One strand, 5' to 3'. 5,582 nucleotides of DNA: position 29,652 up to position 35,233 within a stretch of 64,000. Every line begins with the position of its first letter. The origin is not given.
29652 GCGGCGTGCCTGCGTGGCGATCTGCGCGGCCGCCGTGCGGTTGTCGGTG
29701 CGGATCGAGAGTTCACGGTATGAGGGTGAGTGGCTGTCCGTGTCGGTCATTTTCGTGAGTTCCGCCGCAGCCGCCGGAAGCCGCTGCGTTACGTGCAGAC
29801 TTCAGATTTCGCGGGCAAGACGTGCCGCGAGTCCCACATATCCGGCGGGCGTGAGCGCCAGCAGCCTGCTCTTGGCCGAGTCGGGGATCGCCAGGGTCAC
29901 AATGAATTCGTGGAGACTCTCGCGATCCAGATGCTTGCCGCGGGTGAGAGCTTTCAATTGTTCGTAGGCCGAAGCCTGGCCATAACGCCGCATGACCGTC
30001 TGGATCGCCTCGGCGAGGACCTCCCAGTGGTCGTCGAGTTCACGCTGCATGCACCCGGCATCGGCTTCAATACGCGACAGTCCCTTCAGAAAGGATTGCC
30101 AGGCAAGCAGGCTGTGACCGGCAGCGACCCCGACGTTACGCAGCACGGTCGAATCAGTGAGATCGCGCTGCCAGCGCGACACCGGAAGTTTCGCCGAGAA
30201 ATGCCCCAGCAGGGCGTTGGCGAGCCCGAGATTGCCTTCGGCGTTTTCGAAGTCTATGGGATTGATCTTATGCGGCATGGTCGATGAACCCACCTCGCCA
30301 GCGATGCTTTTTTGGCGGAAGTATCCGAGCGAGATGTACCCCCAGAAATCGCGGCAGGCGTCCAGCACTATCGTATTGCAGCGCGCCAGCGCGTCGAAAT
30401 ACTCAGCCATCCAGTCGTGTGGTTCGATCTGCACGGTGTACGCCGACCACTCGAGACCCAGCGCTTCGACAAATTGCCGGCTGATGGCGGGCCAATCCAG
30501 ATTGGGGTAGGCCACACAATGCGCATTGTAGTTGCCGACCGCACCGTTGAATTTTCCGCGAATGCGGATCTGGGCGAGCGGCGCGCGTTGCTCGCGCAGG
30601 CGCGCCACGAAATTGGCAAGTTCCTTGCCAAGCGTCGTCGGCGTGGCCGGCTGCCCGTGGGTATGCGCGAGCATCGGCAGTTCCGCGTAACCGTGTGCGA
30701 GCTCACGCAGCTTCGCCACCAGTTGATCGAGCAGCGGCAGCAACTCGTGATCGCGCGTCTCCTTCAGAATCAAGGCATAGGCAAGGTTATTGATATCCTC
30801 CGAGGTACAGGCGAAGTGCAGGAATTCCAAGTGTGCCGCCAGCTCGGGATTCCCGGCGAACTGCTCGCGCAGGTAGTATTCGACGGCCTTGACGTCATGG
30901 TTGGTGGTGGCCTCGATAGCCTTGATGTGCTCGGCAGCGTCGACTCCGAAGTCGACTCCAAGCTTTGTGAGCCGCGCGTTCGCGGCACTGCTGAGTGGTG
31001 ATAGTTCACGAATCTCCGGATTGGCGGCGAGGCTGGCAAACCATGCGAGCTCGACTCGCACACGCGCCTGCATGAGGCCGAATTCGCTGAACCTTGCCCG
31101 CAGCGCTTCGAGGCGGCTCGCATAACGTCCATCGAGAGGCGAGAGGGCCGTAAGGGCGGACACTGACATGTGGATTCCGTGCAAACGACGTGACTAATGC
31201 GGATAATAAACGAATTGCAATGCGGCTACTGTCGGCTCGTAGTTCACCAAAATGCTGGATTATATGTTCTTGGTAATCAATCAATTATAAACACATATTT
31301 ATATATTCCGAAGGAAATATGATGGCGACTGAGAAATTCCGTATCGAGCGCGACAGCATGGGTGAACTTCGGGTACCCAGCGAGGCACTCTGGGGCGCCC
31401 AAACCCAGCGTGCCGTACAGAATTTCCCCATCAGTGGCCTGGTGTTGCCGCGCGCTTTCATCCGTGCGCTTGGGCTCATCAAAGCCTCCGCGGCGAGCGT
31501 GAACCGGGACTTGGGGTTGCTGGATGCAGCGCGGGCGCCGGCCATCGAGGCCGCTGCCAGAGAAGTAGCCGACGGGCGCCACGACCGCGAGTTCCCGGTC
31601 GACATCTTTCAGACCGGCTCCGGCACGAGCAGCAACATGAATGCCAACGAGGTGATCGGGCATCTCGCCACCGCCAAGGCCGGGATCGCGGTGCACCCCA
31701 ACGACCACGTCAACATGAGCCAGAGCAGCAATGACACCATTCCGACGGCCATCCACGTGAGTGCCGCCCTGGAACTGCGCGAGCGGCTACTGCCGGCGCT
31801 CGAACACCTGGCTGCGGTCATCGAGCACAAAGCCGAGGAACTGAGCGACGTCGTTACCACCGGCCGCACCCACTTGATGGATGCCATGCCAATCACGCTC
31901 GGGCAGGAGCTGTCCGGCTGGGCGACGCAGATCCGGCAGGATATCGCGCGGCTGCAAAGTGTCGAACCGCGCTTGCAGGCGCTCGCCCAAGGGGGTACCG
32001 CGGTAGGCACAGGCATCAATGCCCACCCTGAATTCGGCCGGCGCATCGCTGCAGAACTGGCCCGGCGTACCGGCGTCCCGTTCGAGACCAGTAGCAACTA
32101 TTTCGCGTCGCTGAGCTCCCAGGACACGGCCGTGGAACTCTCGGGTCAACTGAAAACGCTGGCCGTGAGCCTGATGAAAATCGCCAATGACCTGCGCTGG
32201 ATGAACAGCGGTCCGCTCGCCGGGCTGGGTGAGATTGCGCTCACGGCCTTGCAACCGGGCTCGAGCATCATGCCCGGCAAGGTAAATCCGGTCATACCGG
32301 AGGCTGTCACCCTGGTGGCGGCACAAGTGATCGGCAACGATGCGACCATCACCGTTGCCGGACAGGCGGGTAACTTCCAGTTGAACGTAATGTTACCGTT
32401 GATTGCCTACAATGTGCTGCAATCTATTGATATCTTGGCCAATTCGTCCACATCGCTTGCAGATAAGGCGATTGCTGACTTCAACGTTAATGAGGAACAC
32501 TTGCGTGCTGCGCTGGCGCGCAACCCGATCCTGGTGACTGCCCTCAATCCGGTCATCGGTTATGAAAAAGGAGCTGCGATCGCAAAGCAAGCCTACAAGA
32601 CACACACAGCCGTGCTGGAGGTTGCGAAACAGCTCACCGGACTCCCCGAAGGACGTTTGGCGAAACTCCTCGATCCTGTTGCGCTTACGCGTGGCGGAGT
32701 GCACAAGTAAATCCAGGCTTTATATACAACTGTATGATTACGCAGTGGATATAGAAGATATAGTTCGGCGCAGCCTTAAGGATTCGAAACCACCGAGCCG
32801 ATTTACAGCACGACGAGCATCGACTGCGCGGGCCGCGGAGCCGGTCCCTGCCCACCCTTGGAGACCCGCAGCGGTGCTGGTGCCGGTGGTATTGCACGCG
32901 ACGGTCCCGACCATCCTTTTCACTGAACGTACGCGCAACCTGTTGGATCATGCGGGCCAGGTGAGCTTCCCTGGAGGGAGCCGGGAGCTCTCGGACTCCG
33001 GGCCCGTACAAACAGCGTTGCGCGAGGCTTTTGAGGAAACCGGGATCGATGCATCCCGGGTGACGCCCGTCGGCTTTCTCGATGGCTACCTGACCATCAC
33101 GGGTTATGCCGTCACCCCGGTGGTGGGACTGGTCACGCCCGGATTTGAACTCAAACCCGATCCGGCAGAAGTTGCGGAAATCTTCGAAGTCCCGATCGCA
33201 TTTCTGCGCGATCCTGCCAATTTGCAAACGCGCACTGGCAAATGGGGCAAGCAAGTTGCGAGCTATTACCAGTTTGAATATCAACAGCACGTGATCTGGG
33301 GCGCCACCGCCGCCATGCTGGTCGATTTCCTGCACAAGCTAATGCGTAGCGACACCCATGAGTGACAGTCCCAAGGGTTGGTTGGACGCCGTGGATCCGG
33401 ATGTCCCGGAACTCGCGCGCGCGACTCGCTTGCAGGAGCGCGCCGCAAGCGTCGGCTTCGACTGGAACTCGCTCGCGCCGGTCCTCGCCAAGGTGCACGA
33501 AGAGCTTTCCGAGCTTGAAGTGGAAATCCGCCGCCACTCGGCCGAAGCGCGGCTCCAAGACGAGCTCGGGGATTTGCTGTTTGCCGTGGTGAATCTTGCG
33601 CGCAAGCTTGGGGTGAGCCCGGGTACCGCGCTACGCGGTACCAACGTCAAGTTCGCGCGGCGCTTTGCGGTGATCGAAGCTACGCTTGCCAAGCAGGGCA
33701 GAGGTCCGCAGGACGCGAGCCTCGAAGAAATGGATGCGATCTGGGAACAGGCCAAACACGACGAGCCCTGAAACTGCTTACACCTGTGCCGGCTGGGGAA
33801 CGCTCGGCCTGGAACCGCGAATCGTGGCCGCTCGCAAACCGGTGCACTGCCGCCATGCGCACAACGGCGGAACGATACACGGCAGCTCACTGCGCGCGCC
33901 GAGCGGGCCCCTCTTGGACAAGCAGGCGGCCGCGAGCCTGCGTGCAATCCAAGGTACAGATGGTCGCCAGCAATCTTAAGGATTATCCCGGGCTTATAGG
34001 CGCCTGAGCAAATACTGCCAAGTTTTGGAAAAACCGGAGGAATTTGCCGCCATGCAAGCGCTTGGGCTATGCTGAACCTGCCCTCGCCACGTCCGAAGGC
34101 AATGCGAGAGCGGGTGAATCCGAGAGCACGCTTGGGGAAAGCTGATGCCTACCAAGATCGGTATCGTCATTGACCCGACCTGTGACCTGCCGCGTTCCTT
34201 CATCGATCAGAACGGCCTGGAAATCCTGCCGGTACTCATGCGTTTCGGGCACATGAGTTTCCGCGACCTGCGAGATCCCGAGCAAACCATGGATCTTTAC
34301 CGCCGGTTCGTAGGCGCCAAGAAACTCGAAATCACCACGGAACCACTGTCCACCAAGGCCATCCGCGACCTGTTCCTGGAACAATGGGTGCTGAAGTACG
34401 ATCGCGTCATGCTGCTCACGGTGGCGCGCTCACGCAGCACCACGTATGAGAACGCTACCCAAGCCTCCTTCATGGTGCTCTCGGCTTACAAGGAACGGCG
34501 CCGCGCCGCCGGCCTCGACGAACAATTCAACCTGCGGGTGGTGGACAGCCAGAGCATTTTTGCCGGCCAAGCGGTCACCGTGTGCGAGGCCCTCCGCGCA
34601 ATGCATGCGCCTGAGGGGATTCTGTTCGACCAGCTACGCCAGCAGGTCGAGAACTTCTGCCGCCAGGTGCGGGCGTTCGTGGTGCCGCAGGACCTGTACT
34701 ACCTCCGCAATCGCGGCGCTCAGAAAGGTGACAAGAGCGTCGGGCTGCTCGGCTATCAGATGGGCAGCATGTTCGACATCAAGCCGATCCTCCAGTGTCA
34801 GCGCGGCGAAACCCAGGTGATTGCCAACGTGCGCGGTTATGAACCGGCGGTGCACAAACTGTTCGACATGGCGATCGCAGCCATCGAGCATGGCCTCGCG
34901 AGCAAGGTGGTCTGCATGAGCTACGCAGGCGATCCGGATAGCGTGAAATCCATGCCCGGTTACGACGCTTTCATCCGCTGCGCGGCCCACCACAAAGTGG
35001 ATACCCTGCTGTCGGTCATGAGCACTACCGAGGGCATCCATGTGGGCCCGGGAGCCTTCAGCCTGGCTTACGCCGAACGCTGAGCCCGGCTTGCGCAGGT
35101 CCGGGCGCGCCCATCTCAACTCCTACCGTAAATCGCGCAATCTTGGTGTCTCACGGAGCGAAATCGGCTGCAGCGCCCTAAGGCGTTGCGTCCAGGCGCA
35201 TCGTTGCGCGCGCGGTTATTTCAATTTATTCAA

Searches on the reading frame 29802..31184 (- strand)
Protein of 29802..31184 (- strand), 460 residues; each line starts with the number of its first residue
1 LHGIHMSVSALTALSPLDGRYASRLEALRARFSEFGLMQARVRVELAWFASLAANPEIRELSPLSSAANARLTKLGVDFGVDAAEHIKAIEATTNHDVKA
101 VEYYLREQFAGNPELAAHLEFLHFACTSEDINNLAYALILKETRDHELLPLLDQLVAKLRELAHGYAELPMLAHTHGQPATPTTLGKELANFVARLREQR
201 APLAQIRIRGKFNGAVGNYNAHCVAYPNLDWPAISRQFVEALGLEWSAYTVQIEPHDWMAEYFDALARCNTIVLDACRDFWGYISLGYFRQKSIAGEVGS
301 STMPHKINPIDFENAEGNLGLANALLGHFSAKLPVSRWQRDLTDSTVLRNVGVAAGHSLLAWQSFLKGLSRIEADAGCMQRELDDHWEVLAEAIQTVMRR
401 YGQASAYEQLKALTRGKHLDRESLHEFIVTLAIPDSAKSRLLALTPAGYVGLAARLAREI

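Call 77: search_protein_families(library=pfam, proteins=[window:29802-31184:-], max_evalue=1e-12)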
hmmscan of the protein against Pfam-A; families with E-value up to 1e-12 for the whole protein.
window:29802-31184:- (460 aa): 2 families
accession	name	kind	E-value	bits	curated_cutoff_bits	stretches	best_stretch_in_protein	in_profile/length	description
PF00206.25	Lyase_1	-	2.4e-51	175.4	27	1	19-317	1-305/312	Lyase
PF08328.16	ASL_C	-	5.7e-47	159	35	1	336-450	1-115/115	Adenylosuccinate lyase C-terminal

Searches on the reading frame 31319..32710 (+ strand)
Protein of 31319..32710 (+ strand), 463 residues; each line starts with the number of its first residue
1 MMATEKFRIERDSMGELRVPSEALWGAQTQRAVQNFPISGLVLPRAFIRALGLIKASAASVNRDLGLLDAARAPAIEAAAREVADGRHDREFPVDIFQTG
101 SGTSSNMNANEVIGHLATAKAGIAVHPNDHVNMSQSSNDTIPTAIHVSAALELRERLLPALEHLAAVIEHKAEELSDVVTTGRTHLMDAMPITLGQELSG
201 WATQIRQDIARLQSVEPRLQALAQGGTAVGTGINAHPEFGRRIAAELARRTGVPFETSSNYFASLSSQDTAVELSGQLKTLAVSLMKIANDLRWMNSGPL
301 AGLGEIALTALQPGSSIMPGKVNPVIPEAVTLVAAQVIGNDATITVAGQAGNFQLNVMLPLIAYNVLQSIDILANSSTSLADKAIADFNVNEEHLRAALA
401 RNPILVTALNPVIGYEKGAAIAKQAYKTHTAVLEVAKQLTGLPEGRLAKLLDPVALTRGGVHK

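Call 77: search_protein_families(library=pfam, proteins=[window:31319-32710:+], max_evalue=1e-12)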
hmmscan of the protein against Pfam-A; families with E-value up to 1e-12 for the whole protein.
window:31319-32710:+ (463 aa): 2 families
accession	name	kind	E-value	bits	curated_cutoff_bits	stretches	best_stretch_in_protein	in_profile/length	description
PF00206.25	Lyase_1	-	4.4e-102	342.1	27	1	15-339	1-312/312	Lyase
PF10415.14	FumaraseC_C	-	6.1e-18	65.4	32.5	1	405-458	1-54/54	Fumarase C C-terminus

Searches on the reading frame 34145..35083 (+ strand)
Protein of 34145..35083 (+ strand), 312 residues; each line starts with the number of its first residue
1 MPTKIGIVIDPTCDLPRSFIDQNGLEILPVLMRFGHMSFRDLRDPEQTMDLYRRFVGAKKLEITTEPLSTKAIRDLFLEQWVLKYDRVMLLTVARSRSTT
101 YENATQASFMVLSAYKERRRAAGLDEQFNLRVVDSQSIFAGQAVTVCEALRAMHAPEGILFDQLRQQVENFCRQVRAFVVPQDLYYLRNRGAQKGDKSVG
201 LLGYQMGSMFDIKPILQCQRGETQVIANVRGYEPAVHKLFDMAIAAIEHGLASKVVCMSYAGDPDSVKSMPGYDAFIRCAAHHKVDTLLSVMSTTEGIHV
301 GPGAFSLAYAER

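Call 77: search_protein_families(library=pfam, proteins=[window:34145-35083:+], max_evalue=1e-12)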
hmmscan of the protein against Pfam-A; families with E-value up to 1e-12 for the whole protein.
window:34145-35083:+ (312 aa): 1 family
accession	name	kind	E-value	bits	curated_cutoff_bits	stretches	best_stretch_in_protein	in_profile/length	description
PF02645.21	DegV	-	7.3e-45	153.9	27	1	4-311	1-279/280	Uncharacterised protein, DegV family COG1307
